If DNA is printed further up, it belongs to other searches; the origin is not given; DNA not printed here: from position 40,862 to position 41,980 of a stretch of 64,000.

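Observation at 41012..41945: PTS EIIA(Ntr)-like domain fused to a coiled-coil/C4 zinc ribbon, directly upstream of tRNA-Pro(GGG)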

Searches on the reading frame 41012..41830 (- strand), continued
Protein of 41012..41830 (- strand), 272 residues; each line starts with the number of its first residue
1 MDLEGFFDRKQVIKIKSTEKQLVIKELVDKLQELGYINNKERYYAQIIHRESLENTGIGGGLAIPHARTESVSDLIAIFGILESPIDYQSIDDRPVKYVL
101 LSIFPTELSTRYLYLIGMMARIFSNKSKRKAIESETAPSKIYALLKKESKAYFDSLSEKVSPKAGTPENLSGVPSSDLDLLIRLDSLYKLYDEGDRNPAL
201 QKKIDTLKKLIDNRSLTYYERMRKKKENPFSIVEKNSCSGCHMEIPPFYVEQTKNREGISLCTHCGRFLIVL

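Call 11: find_encoding_contigs(protein=P0070, flank=10000, max_places=2)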
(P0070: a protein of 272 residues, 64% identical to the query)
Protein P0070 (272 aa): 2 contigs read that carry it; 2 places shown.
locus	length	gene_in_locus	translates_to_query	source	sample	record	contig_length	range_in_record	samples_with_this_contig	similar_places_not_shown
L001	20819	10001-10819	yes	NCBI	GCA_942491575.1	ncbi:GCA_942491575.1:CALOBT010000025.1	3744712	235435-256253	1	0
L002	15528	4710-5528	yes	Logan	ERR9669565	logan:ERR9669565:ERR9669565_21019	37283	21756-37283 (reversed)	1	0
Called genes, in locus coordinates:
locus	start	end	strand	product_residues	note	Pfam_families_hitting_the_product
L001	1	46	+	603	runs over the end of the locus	PF01541:GIY-YIG, PF27096:UvrC_M, PF02151:UVR (weak), PF22920:UvrC_RNaseH, PF08459:UvrC_RNaseH_dom, PF00633:HHH (faint), PF14520:HHH_5, PF12826:HHH_2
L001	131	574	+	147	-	-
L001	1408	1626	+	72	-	-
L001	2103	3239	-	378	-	PF02661:Fic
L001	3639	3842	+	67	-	-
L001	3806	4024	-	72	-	-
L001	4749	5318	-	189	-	PF25023:TEN_YD-shell (weak)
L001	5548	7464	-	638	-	PF04055:Radical_SAM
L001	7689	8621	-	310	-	PF13426:PAS_9 (faint), PF00990:GGDEF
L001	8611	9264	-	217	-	PF13690:CheX (faint), PF04509:CheC (faint)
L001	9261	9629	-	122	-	PF00072:Response_reg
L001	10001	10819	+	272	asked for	PF00359:PTS_EIIA_2, PF02591:Zn_ribbon_9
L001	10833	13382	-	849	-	-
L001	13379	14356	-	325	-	-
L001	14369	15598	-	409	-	-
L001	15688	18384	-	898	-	-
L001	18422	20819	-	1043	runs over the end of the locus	PF01436:NHL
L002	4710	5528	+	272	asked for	PF00359:PTS_EIIA_2, PF02591:Zn_ribbon_9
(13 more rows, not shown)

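Call 13: find_related_loci(query=A1, collection=genome_contigs, flank=10000)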
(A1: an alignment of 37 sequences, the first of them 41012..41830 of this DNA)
Query A1 (272 aa) in genome_contigs; peptide patterns used: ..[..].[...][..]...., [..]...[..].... (x = any residue, [..] = any of these).
121 stretches matched a pattern; 93 encode a relative of the query (tblastn E <= 1e-3); the best 80 are kept; 80 distinct loci.
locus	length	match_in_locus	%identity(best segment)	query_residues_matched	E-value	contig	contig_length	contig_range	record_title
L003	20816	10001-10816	85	1-272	2e-159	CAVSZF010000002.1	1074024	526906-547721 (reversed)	MAG: uncultured Spirochaetota bacterium isolate MFD04716.bin.1.88 genome assembly, contig: contig_18181, whole genome sh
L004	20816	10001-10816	80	1-272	3e-150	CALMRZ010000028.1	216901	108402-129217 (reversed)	MAG TPA_asm: uncultured Spirochaetes bacterium isolate SRR5007357_bin.202_CONCOCT_v1.1_MAG genome assembly, contig: ERZ7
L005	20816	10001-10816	79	1-272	3e-150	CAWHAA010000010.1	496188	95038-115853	MAG: uncultured Spirochaetota bacterium isolate MFD04716.bin.2.40 genome assembly, contig: contig_7975, whole genome sho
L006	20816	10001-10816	79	1-272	6e-150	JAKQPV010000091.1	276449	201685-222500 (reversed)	MAG: Spirochaetota bacterium isolate USMO_maxbin.118 k141_315281, whole genome shotgun sequence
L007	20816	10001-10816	79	1-272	1e-149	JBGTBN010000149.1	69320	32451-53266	MAG: Spirochaetota bacterium isolate JTS-AC98 k141_4409371, whole genome shotgun sequence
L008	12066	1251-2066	79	1-272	4e-149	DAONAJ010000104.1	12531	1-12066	MAG TPA_asm: Spirochaetota bacterium isolate AMR_MDS_3976 NODE_4662_length_12531_cov_6.359971, whole genome shotgun sequ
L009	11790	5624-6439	78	1-272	9e-148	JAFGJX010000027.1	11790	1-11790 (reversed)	MAG: Spirochaetes bacterium isolate Zod_Metabat.30 k87_2901854, whole genome shotgun sequence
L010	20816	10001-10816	76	1-272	4e-146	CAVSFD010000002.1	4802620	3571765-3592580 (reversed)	MAG: uncultured Spirochaetota bacterium isolate MFD02979.bin.1.65 genome assembly, contig: contig_47028, whole genome sh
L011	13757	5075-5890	97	1-272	2e-179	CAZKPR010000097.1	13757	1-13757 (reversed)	MAG TPA_asm: uncultured Leptospirales bacterium isolate binchicken_co26_5 genome assembly, contig: NODE_5734_length_1375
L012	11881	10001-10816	77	1-272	8e-145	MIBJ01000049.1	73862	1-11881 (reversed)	MAG: Spirochaetes bacterium RBG_16_49_21 RBG_16_scaffold_438, whole genome shotgun sequence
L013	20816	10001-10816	76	1-272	9e-145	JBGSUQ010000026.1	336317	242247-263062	MAG: Spirochaetota bacterium isolate JTS-AC436 k141_616288, whole genome shotgun sequence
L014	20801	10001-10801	77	1-267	3e-143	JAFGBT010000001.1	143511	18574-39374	MAG: Spirochaetes bacterium isolate Zod_Metabat.1046 k87_249980, whole genome shotgun sequence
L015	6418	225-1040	76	1-272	1e-142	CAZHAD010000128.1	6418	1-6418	MAG TPA_asm: uncultured Leptospirales bacterium isolate SRP185410_co2_360 genome assembly, contig: NODE_16930_length_641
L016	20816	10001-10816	68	1-272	1e-128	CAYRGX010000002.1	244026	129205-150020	MAG TPA_asm: uncultured Leptospirales bacterium isolate SRP192927_co7_99 genome assembly, contig: NODE_19_length_244026_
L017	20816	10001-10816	79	1-272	1e-149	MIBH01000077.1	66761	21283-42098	MAG: Spirochaetes bacterium RBG_13_51_14 RBG_13_scaffold_807, whole genome shotgun sequence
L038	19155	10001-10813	61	1-272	1e-114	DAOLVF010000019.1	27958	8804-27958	MAG TPA_asm: Spirochaetota bacterium isolate AMR_MDS_4586 NODE_1808_length_27958_cov_33.110633, whole genome shotgun seq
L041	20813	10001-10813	61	1-272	5e-114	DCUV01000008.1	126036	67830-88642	MAG TPA_asm: Spirochaetia bacterium UBA2205 UBA2205_contig_2445, whole genome shotgun sequence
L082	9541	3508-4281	49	11-272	1e-79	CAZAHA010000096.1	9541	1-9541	MAG TPA_asm: uncultured Leptospirales bacterium isolate SRP252850_co1_232 genome assembly, contig: NODE_13798_length_954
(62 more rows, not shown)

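Call 25: predict_structure(alignment_id=A1)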
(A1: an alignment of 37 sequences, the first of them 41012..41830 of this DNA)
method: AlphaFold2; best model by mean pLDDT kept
length: 272 residues; sequences in the alignment: 37
mean_pLDDT: 74.7   pTM: 0.58
mean pLDDT of the five models: 74.7, 74.3, 74.1, 74.0, 73.3
residues with pLDDT >= 90: 86; 70-90: 102; 50-70: 29; < 50: 55
segments of 3 or more residues with pLDDT < 50: 158-175, 231-248, 257-272
pLDDT, mean of each block of 10 residues (from residue 1): 86 95 97 94 92 81 90 93 91 90 81 79 84 92 91 59 33 50 81 83 85 67 65 36 40 49 39 36
secondary structure, 60 per line:
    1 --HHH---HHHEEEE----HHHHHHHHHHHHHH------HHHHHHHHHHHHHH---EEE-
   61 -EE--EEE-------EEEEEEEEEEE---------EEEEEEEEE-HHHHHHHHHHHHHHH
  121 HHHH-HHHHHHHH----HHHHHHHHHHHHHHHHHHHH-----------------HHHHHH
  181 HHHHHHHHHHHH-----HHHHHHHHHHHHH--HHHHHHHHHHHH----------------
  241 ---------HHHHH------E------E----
elements in order: E12-15 H20-33 H40-53 E57-59 E66-68 E76-86 E96-104 H106-124 H126-133 H138-157 H175-192 H198-210 H213-224 H250-254

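Call 33: fold_search(model_id=the predicted structure, library=pdb)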
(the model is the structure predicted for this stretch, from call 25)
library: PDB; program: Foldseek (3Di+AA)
matches with E <= 10: 208; with E <= 0.001: 56
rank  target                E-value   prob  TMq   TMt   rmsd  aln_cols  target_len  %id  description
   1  1a6j_A                8.2e-12  1.00  0.50  0.87   1.9       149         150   20  NITROGEN REGULATORY BACTERIAL PROTEIN IIA-NITROGEN (released 1998-07-15)
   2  3urr_A                1.6e-11  1.00  0.50  0.85   1.9       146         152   23  Structure of PTS IIA-like nitrogen-regulatory protein PtsN (BTH_I0484) (ptsN) (released 2011-12-21)
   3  3urr_B                1.9e-11  1.00  0.48  0.84   1.9       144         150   23  Structure of PTS IIA-like nitrogen-regulatory protein PtsN (BTH_I0484) (ptsN) (released 2011-12-21)
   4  1a6j_B                3.6e-11  1.00  0.50  0.83   2.0       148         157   20  NITROGEN REGULATORY BACTERIAL PROTEIN IIA-NITROGEN (released 1998-07-15)
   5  4gqx_A                4.3e-11  1.00  0.49  0.85   1.9       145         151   23  Crystal structure of EIIA(NTR) from Burkholderia pseudomallei (released 2013-03-20)
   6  2a0j                  2.5e-10  1.00  0.48  0.86   2.0       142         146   22  Crystal Structure of Nitrogen Regulatory Protein IIA-Ntr from Neisseria meningitidis (released 2005-09-20)
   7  1xiz_B                2.5e-07  1.00  0.42  0.68   4.4       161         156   20  Structural Genomics, The crystal structure of domain IIA of putative phosphotransferase system specific for mannitol/f (released 2004-11-09)
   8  6mtq_T                2.8e-07  1.00  0.42  0.68   3.9       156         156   20  Crystal structure of VRC42.N1 Fab in complex with T117-F MPER scaffold (released 2019-03-27)
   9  6mto_T                3.2e-07  1.00  0.46  0.76   2.9       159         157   20  Crystal structure of VRC42.01 Fab in complex with T117-F MPER scaffold (released 2019-03-27)
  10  5t6l_I                4.9e-07  1.00  0.42  0.71   3.9       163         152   21  Crystal structure of 10E8 Fab in complex with the MPER epitope scaffold T117v2 (released 2017-03-08)
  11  5t5b_O                8.5e-07  1.00  0.42  0.71   4.1       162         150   20  CRYSTAL STRUCTURE OF THE COMPLEX OF 10E8 FAB LIGHT CHAIN MUTANT5 AND T117V2 HIV-1 MPER SCAFFOLD (released 2017-03-08)
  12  1xiz_A                1.1e-06  1.00  0.43  0.71   3.1       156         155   20  Structural Genomics, The crystal structure of domain IIA of putative phosphotransferase system specific for mannitol/f (released 2004-11-09)
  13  3lf6_A                1.2e-06  1.00  0.44  0.73   3.1       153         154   18  Crystal structure of HIV epitope-scaffold 4E10_1XIZA_S0_001_N (released 2010-09-22)
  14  5tfw_O                1.2e-06  1.00  0.44  0.74   3.2       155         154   18  Crystal structure of 10E8 Fab light chain mutant2 against the MPER region of the HIV-1 Env, in complex with T117v2 epi (released 2017-03-08)
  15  4m8q_S                1.8e-06  1.00  0.40  0.67   3.6       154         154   18  Ontogeny of recognition specificity and functionality for the anti-HIV neutralizing antibody 4E10 (released 2014-10-08)
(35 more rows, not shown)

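Call 34: search_protein_representatives(protein=window:41012-41830:-)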
Query: 272 residues. Proteins with E-value up to 0.001 (for the whole library): 8498; up to 1e-10: 1133; up to 1e-30: 12. The best 150 are listed.
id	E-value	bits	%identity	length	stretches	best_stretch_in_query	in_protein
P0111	1.3e-103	362.4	61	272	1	1-272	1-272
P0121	8.1e-71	254.9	46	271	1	1-271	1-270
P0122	5.1e-50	186.8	59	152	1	118-271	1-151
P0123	3.5e-37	144.7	60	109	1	166-272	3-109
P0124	1.1e-36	143.1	65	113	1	1-114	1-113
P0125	2.3e-35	138.8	52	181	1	115-249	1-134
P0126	7.6e-34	133.8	31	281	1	17-271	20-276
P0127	1.2e-32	129.8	32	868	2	12-147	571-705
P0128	6.0e-32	127.6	32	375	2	3-140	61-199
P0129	1.7e-31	126.1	30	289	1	12-270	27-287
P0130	2.0e-31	125.8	26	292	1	5-270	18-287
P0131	1.0e-30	123.5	30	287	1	9-269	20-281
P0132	1.7e-29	119.5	41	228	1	28-237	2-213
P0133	9.3e-29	117.1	30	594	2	5-144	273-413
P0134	3.7e-28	115.2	35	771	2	10-122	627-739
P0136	7.2e-28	114.2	28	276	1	2-270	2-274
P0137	1.5e-27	113.1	28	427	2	12-148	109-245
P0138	2.0e-27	112.7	26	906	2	13-145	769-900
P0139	3.0e-27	112.2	24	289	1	9-270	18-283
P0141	1.3e-26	110.1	30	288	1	6-270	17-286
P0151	6.4e-24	101.3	26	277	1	16-271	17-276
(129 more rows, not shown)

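Call 35: search_protein_families(library=pfam, proteins=[P0121, P0126, P0129, P0130, P0136, P0127, P0128, P0133, P0137, P0138], max_evalue=0.01)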
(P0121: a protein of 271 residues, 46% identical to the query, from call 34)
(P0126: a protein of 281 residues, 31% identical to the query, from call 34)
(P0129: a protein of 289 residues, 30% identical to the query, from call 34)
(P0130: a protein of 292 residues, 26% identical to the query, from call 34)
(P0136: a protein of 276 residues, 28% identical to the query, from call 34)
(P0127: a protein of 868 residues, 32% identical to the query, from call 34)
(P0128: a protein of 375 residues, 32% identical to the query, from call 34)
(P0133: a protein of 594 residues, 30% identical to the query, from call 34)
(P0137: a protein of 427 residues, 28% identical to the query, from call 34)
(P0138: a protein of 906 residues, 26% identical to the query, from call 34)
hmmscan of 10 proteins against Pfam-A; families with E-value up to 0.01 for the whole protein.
P0121 (271 aa): 2 families
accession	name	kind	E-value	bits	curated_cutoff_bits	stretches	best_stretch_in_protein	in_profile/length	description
PF00359.27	PTS_EIIA_2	-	6.3e-24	85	27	1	6-147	2-143/144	Phosphoenolpyruvate-dependent sugar phosphotransferase system, EIIA 2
PF02591.20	Zn_ribbon_9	-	1.8e-08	34.8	29.1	1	236-268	1-33/33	C4-type zinc ribbon domain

P0126 (281 aa): 2 families
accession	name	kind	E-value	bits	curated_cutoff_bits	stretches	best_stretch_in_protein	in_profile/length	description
PF00359.27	PTS_EIIA_2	-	1.2e-32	113.3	27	1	8-150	2-143/144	Phosphoenolpyruvate-dependent sugar phosphotransferase system, EIIA 2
PF02591.20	Zn_ribbon_9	-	1.5e-10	41.5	29.1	1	242-274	1-33/33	C4-type zinc ribbon domain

P0129 (289 aa): 2 families
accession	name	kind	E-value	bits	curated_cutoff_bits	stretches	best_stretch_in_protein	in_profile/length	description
PF00359.27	PTS_EIIA_2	-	9.9e-31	107.1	27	1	20-162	2-143/144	Phosphoenolpyruvate-dependent sugar phosphotransferase system, EIIA 2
PF02591.20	Zn_ribbon_9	-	3.9e-07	30.5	29.1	1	255-286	2-33/33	C4-type zinc ribbon domain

P0130 (292 aa): 2 families
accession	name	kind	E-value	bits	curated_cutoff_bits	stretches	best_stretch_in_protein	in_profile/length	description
PF00359.27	PTS_EIIA_2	-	1e-27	97.3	27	1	24-160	6-143/144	Phosphoenolpyruvate-dependent sugar phosphotransferase system, EIIA 2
PF02591.20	Zn_ribbon_9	-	3e-11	43.7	29.1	1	254-286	1-33/33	C4-type zinc ribbon domain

P0136 (276 aa): 2 families
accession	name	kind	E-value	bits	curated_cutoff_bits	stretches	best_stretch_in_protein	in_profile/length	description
PF00359.27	PTS_EIIA_2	-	1.2e-21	77.7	27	1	7-146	3-141/144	Phosphoenolpyruvate-dependent sugar phosphotransferase system, EIIA 2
PF02591.20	Zn_ribbon_9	-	3.4e-08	33.9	29.1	1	240-273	1-33/33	C4-type zinc ribbon domain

P0127 (868 aa): 2 families
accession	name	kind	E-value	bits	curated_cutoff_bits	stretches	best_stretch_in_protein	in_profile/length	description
PF00359.27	PTS_EIIA_2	-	3.5e-59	199.3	27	2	564-705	2-143/144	Phosphoenolpyruvate-dependent sugar phosphotransferase system, EIIA 2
PF00999.27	Na_H_Exchanger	-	3.6e-30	105.5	26.2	1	41-432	3-373/375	Sodium/hydrogen exchanger, transmembrane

P0128 (375 aa): 1 family
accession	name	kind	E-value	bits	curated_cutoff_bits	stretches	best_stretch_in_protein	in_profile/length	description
PF00359.27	PTS_EIIA_2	-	6.8e-48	162.7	27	2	67-202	5-140/144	Phosphoenolpyruvate-dependent sugar phosphotransferase system, EIIA 2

P0133 (594 aa): 2 families
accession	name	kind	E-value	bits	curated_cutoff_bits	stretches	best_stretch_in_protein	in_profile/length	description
PF00359.27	PTS_EIIA_2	-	1.2e-58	197.7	27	2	274-415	1-142/144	Phosphoenolpyruvate-dependent sugar phosphotransferase system, EIIA 2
PF19960.5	EAD7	-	0.00086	19.5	32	0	286-316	29-59/62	Effector-associated domain 7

P0137 (427 aa): 1 family
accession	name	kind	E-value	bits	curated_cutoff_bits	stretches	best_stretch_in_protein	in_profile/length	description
PF00359.27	PTS_EIIA_2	-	1.1e-54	184.7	27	2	284-423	2-141/144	Phosphoenolpyruvate-dependent sugar phosphotransferase system, EIIA 2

P0138 (906 aa): 2 families
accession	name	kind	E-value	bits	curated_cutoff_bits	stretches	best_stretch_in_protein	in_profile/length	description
PF00359.27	PTS_EIIA_2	-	1.2e-51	175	27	2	761-901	2-142/144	Phosphoenolpyruvate-dependent sugar phosphotransferase system, EIIA 2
PF00999.27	Na_H_Exchanger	-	1.4e-41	143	26.2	1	53-446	2-370/375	Sodium/hydrogen exchanger, transmembrane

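Call 36: list_cluster_members(proteins=[P0121, P0126, P0129, P0130, P0131, P0136, P0139, P0141, P0151, P0127])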
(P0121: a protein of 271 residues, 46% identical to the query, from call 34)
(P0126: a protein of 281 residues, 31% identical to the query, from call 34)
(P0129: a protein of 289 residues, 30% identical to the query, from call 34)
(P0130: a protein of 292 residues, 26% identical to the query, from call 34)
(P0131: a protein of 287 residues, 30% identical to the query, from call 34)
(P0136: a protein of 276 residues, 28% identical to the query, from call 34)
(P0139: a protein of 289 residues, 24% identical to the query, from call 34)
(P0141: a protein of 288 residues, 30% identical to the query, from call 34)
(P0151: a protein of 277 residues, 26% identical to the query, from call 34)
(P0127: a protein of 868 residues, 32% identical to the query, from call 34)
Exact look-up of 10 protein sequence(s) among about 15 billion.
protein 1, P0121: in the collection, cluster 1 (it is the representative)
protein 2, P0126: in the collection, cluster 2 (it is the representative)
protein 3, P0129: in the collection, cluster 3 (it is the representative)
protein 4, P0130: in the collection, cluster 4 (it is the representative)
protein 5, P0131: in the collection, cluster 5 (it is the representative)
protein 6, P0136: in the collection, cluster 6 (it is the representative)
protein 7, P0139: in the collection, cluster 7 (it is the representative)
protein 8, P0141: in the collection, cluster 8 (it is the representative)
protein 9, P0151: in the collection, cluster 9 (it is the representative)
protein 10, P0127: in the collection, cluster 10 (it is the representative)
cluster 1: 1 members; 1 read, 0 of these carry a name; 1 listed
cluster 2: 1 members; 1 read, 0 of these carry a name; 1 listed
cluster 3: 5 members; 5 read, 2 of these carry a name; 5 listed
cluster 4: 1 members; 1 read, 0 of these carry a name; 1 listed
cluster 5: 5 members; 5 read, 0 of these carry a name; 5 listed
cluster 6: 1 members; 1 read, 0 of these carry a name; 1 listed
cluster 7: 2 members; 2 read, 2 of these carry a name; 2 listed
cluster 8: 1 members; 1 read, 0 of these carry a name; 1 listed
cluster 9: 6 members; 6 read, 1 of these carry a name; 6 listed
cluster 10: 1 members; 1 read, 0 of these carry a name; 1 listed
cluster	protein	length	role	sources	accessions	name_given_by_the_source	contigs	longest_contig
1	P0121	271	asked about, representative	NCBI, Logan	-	-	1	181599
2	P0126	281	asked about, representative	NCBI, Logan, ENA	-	-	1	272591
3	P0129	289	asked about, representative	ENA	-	-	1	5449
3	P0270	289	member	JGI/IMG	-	mannitol/fructose-specific phosphotransferase system IIA component (Ntr-type)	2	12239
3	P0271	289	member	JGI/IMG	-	fructose-specific phosphotransferase system IIA component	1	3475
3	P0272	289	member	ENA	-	-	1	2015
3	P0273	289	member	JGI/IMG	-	-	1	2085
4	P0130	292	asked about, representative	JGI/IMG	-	-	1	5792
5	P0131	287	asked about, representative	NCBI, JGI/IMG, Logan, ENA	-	-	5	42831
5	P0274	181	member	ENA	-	-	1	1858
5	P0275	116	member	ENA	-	-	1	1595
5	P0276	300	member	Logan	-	-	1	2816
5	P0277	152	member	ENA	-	-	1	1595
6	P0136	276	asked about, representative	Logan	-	-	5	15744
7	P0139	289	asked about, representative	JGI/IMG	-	mannitol/fructose-specific phosphotransferase system IIA component (Ntr-type)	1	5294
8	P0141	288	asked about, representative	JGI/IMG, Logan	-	-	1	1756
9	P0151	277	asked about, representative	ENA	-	-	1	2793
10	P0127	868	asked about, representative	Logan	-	-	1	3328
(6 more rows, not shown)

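Call 37: find_encoding_contigs(protein=P0126, flank=10000, max_places=2)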
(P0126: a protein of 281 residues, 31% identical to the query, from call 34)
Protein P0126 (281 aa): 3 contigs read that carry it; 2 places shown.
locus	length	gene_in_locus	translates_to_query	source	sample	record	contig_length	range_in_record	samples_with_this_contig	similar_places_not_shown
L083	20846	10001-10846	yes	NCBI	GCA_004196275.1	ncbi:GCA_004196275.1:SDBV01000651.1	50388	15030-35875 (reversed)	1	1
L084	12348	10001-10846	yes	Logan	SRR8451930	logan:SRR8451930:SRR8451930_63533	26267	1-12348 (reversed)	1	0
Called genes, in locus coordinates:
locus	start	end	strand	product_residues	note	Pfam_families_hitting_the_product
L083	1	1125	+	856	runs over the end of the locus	PF21760:SecD_1st, PF22599:SecDF_P1_head, PF00873:ACR_tran (weak), PF02355:SecD_SecF_C, PF03176:MMPL (weak), PF02355:SecD_SecF_C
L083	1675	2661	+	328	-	PF13145:Rotamase_2, PF13616:Rotamase_3, PF00639:Rotamase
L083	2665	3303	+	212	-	PF18894:PhageMetallopep (faint)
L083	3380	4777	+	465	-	PF26314:MptA_B_family (weak)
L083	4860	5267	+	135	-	PF00111:Fer2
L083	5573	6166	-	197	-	PF11536:DUF3226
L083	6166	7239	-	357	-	PF02463:SMC_N (faint), PF13175:AAA_15, PF13476:AAA_23 (weak), PF13304:AAA_21, PF13175:AAA_15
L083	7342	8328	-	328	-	PF00586:AIRS, PF02769:AIRS_C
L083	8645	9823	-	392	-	PF13439:Glyco_transf_4, PF13579:Glyco_trans_4_4, PF00534:Glycos_transf_1, PF13692:Glyco_trans_1_4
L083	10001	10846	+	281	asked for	PF00359:PTS_EIIA_2, PF02591:Zn_ribbon_9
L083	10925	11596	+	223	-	PF02224:Cytidylate_kin, PF13189:Cytidylate_kin2, PF13238:AAA_18 (faint)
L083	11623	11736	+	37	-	-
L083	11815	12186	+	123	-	PF04126:Cyclophil_like, PF18050:Cyclophil_like2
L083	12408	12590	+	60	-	-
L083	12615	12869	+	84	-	-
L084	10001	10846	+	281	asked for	PF00359:PTS_EIIA_2, PF02591:Zn_ribbon_9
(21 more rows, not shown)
